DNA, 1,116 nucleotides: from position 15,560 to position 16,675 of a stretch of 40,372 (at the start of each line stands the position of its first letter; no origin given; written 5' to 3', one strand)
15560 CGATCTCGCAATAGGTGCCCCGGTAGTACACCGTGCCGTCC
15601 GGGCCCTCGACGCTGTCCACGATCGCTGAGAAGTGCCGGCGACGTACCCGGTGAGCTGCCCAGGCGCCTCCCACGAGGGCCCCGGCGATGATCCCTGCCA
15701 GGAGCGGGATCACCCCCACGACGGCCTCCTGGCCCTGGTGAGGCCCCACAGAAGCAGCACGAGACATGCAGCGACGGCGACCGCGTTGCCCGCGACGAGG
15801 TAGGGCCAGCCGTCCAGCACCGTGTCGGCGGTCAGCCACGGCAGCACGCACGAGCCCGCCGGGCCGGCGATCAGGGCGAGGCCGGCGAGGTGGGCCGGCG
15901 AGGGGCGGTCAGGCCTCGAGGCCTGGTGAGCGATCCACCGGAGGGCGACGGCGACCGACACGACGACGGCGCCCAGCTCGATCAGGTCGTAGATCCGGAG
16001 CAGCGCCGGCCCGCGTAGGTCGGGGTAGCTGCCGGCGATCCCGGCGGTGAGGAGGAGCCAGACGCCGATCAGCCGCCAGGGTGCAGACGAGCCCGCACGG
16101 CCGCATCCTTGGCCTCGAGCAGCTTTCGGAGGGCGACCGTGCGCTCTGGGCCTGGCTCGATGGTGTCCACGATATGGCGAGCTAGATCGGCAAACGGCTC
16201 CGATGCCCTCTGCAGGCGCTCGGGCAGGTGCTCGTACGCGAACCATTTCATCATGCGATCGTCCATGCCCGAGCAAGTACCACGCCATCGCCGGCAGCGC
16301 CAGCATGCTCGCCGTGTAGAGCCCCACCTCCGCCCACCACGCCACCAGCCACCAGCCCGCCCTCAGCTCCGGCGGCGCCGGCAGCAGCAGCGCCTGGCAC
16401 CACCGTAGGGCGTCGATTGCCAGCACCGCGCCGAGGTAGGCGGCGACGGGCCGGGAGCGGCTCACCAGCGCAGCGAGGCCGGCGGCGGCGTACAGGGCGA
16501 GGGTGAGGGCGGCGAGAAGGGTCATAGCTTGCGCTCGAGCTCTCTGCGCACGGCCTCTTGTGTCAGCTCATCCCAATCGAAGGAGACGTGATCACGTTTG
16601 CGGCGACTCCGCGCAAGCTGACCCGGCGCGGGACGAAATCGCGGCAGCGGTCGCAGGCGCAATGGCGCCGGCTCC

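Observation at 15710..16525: Gene within a gene: a 65-aa ORF overprinted on the central loop of a 271-aa polytopic membrane ORF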

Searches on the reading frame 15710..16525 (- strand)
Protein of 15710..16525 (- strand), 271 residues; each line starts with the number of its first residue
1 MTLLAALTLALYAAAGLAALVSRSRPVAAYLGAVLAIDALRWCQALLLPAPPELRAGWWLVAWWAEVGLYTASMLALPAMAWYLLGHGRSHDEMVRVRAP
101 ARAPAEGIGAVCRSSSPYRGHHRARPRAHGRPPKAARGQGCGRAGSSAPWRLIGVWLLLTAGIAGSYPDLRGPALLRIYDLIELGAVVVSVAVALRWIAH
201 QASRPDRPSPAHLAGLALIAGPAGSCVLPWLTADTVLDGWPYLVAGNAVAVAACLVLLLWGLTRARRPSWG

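Call 4: search_protein_families(library=pfam, proteins=[window:15710-16525:-], max_evalue=1)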
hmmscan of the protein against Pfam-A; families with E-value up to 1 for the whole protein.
window:15710-16525:- (271 aa): 0 families

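Call 5: search_protein_families(library=phrogs, proteins=[window:15710-16525:-], max_evalue=1)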
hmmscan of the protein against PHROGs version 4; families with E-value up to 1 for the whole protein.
window:15710-16525:- (271 aa): 0 families

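Call 7: find_homologous_proteins(query=window:15710-16525:-, max_evalue=0.01)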
Query window:15710-16525:- (271 aa): 9 proteins with E <= 0.01 among 8000 candidates.
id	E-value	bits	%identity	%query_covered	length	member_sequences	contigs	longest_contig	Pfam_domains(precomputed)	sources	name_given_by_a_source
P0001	1.2e-169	581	100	100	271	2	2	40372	-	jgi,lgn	jgi:hypothetical protein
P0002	2.4e-78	282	49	70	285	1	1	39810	-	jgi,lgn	jgi:hypothetical protein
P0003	5.1e-67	245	51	81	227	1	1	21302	-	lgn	-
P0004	2.7e-65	239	50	91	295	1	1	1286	-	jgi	jgi:hypothetical protein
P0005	2.4e-54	203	44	92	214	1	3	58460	-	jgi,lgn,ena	-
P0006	2.1e-51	193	56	40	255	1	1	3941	-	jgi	jgi:hypothetical protein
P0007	1.1e-44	171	47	90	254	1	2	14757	-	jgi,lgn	jgi:hypothetical protein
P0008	1.9e-44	171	48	90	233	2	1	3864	-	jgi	-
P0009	5.1e-44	169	39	85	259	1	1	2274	-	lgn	-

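Call 11: find_encoding_contigs(protein=P0002, flank=10000, max_places=3)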
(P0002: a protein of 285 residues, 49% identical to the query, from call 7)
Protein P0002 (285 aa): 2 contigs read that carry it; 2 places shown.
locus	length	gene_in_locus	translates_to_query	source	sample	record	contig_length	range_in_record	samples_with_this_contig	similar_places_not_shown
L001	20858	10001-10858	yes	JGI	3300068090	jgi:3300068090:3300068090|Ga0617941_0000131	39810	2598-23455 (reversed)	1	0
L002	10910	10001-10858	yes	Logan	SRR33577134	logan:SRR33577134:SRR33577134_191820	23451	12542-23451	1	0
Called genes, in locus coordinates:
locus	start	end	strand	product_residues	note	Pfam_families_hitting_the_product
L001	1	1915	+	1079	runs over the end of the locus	-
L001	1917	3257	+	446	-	-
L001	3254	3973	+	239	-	-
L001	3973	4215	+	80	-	-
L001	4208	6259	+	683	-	-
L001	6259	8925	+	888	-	-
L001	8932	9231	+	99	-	-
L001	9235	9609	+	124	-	-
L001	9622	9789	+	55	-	-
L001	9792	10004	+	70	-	-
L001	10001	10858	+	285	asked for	-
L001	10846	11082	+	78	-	-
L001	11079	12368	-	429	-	PF01555:N6_N4_Mtase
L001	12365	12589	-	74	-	-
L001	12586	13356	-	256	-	-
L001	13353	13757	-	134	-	-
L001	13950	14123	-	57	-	-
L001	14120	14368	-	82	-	-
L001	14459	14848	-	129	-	-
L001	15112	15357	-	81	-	-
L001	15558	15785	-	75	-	-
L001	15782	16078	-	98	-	-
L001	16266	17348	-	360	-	-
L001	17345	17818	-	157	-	-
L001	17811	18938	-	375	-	PF12684:DUF3799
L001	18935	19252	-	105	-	-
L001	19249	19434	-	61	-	-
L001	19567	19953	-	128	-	-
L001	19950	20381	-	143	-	-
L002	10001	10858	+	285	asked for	-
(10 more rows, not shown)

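Call 12: find_encoding_contigs(protein=P0005, flank=10000, max_places=3)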
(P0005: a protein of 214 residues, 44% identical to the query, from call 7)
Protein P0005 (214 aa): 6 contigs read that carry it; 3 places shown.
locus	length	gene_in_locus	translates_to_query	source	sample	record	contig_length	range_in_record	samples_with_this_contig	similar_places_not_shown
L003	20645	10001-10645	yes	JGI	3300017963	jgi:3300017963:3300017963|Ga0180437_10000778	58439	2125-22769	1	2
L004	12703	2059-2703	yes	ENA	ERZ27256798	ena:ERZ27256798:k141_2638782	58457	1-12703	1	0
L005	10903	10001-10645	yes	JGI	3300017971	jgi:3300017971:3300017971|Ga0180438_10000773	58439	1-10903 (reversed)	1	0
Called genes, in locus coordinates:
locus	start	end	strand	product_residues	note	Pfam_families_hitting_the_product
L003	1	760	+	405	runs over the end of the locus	-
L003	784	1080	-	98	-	-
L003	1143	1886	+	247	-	-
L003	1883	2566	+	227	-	-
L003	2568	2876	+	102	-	-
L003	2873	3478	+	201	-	-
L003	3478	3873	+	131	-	-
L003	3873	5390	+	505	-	-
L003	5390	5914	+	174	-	-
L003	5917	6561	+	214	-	PF10076:Phage_Mu_Gp48 (weak)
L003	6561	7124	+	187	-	-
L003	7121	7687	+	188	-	-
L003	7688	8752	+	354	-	-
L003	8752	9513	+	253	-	-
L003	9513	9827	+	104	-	-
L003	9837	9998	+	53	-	-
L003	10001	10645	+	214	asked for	-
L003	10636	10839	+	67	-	-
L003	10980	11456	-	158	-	-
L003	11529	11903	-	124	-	-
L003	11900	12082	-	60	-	-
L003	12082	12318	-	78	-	-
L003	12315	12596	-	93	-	-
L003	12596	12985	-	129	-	-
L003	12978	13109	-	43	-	-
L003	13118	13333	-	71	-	-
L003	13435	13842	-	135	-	-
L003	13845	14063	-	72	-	-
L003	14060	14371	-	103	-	-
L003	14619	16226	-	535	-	-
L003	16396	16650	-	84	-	-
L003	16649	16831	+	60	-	-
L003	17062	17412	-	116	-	PF13560:HTH_31, PF01381:HTH_3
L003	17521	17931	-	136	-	-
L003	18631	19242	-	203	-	PF00436:SSB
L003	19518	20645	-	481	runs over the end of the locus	PF02739:5_3_exonuc_N, PF01367:5_3_exonuc, PF04404:ERF (weak)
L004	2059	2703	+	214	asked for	-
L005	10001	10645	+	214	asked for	-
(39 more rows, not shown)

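Call 13: find_encoding_contigs(protein=P0004, flank=10000, max_places=3)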
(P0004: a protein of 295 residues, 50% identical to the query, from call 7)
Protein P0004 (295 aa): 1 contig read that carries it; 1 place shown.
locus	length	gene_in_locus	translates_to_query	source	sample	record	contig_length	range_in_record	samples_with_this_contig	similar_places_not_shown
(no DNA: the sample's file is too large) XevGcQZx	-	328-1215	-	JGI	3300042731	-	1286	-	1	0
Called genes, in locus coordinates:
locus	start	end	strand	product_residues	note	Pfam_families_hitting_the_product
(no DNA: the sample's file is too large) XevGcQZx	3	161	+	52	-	?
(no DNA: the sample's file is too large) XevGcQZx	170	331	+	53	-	-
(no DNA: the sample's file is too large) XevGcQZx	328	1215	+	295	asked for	-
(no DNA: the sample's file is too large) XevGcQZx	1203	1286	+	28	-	?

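Call 16: find_encoding_contigs(protein=P0007, flank=10000, max_places=2)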
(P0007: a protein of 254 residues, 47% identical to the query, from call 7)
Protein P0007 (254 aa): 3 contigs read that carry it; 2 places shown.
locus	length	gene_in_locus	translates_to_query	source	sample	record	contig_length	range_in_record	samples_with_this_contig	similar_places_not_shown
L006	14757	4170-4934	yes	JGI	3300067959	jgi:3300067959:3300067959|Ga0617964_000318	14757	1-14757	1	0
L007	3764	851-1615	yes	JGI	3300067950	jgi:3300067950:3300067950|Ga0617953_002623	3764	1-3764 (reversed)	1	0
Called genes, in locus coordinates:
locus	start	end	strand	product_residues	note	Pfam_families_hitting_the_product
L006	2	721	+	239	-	?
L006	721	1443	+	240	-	-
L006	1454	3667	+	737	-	-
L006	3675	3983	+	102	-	-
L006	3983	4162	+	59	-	-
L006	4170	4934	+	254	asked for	-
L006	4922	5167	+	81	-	-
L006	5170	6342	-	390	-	PF01555:N6_N4_Mtase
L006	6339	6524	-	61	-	-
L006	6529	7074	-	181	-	-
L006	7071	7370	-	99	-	-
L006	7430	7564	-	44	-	-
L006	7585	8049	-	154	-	-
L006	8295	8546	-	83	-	-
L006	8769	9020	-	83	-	-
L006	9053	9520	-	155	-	-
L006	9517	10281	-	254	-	-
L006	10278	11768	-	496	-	PF02739:5_3_exonuc_N, PF01367:5_3_exonuc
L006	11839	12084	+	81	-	-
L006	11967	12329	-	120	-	-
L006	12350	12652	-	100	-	-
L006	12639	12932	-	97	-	-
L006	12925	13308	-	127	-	-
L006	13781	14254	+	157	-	-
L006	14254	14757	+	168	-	?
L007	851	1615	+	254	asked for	-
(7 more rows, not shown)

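Call 17: find_encoding_contigs(protein=P0009, flank=10000, max_places=2)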
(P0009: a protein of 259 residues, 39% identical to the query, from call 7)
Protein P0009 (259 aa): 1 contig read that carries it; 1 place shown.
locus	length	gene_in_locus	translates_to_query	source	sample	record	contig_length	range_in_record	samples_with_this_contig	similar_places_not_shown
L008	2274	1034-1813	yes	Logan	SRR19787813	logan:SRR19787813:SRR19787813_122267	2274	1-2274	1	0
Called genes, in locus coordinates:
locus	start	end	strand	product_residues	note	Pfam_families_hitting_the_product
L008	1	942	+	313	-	?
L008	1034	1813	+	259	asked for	-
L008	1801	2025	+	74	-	-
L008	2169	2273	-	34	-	?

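Call 18: find_encoding_contigs(protein=P0003, flank=10000, max_places=2)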
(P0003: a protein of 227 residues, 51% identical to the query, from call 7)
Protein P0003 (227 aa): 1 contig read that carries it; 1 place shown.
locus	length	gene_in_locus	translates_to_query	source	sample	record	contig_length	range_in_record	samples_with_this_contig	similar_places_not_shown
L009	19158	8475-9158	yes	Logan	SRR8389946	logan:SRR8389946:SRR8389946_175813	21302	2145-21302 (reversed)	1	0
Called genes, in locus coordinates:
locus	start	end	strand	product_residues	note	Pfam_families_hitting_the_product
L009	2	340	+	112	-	?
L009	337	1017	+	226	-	-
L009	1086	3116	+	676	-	-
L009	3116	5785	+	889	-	-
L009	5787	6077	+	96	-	-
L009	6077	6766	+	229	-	-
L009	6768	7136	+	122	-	-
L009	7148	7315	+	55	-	-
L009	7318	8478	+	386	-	PF01555:N6_N4_Mtase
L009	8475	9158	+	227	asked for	-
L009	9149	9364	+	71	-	-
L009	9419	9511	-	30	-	-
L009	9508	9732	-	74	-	-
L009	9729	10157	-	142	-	-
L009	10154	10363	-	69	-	-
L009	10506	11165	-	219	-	-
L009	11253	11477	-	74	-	-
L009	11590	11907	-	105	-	-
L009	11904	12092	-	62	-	-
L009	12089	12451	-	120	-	-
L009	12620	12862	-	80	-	-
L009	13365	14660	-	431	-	-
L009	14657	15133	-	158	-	-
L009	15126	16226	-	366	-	-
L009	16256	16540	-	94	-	-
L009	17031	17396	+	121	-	-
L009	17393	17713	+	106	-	-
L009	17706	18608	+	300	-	PF07505:DUF5131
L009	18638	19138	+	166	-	-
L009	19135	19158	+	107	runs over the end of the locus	-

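Call 25: search_protein_families(library=ncbifam, proteins=[window:15710-16525:-, P0005], max_evalue=1)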
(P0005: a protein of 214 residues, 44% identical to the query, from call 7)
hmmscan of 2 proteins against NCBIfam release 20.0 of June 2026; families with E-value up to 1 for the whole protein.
window:15710-16525:- (271 aa): 0 families

P0005 (214 aa): 0 families

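Call 26: search_protein_families(library=padloc, proteins=[window:15710-16525:-, P0005], max_evalue=1)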
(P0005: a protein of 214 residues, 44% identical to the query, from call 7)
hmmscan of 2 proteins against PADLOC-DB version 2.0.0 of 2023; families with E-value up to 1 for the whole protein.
window:15710-16525:- (271 aa): 0 families

P0005 (214 aa): 0 families

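Call 31: find_related_loci(query=A1, collection=viral_contigs, flank=3000)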
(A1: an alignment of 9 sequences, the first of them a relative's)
Query A1 (271 aa) in viral_contigs; peptide patterns used: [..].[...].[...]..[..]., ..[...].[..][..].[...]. (x = any residue, [..] = any of these).
23 stretches matched a pattern; 1 encode a relative of the query (tblastn E <= 1e-3); 1 distinct loci.
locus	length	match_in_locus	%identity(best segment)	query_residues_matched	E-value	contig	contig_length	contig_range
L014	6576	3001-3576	55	20-267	8e-31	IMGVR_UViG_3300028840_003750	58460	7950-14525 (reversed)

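Call 32: find_related_loci(query=A1, collection=genome_contigs, flank=3000)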
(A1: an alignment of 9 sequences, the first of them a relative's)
Query A1 (271 aa) in genome_contigs; peptide patterns used: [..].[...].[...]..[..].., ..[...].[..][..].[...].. (x = any residue, [..] = any of these).
81 stretches matched a pattern, but none encodes a relative of the query by tblastn (E <= 1e-3).

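Call 33: find_related_loci(query=A1, collection=metagenome_contigs, flank=3000)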
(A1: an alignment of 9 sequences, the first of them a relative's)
Query A1 (271 aa) in metagenome_contigs; peptide patterns used: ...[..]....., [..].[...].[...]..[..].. (x = any residue, [..] = any of these).
250 stretches matched a pattern; 3 encode a relative of the query (tblastn E <= 1e-3); 3 distinct loci.
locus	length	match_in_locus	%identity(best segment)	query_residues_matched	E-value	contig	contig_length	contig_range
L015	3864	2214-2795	48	25-269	1e-35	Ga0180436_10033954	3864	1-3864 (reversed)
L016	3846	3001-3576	55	20-267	1e-30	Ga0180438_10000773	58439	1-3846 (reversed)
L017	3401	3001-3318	46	1-95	2e-12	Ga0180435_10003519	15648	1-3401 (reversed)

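Call 36: find_encoding_contigs(protein=P0006, flank=4000, max_places=2)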
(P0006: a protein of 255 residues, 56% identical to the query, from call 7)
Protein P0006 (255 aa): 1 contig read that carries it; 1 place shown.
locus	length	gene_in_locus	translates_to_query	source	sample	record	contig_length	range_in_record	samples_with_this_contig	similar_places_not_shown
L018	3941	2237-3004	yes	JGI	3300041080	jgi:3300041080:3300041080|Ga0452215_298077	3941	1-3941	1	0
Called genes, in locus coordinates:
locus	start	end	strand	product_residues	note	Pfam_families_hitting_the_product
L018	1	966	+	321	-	?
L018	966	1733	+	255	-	-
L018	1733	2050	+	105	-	-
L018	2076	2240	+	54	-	-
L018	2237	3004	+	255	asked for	-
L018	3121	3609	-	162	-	-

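Call 63: search_protein_representatives(alignment_id=A1)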
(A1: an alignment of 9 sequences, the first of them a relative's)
Query: 9 sequences, 225 profile positions. Proteins with E-value up to 0.001 (for the whole library): 78; up to 1e-10: 32; up to 1e-30: 17. The best 78 are listed.
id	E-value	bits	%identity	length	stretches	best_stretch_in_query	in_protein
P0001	1.1e-101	355.4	-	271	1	1-223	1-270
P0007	3.0e-96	337.6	-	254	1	1-225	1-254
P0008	1.0e-93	329.4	-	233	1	1-222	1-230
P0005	5.3e-93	327.0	-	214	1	1-220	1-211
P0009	4.7e-91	320.7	-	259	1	1-225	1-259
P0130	2.2e-67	243.3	-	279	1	1-224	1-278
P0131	2.1e-60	220.4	-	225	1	3-218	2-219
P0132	4.1e-50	186.8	-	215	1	1-220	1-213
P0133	1.3e-44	168.8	-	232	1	5-220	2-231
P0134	2.7e-42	161.2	-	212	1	1-220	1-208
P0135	2.0e-39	151.8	-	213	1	1-216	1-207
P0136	5.0e-38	147.2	-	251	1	6-210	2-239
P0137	3.0e-36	141.4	-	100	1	3-87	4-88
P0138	5.2e-36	140.6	-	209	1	1-215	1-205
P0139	4.4e-35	137.6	-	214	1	4-221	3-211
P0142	4.1e-29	118.1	-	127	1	102-224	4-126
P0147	6.6e-24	101.0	-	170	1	1-98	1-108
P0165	6.2e-07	45.5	-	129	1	104-216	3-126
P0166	1.1e-06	44.8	-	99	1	5-88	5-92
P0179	5.4e-05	39.2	-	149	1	105-220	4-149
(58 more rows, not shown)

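Call 66: find_encoding_contigs(protein=P0147, flank=6000, max_places=3)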
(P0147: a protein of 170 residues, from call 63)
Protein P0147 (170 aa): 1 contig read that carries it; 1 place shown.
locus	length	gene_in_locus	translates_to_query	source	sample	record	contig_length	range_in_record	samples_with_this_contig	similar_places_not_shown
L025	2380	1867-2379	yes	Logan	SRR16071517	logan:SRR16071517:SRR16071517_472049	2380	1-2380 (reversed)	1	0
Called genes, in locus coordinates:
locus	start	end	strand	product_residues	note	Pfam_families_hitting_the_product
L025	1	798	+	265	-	?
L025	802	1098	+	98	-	-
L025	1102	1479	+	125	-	-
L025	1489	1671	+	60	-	-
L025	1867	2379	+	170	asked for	?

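Call 70: find_related_loci(query=P0130, collection=viral_contigs, flank=3000)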
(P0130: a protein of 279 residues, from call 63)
Query P0130 (279 aa) in viral_contigs; peptide patterns used: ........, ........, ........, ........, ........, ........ (x = any residue, [..] = any of these).
49 stretches matched a pattern, but none encodes a relative of the query by tblastn (E <= 1e-3).
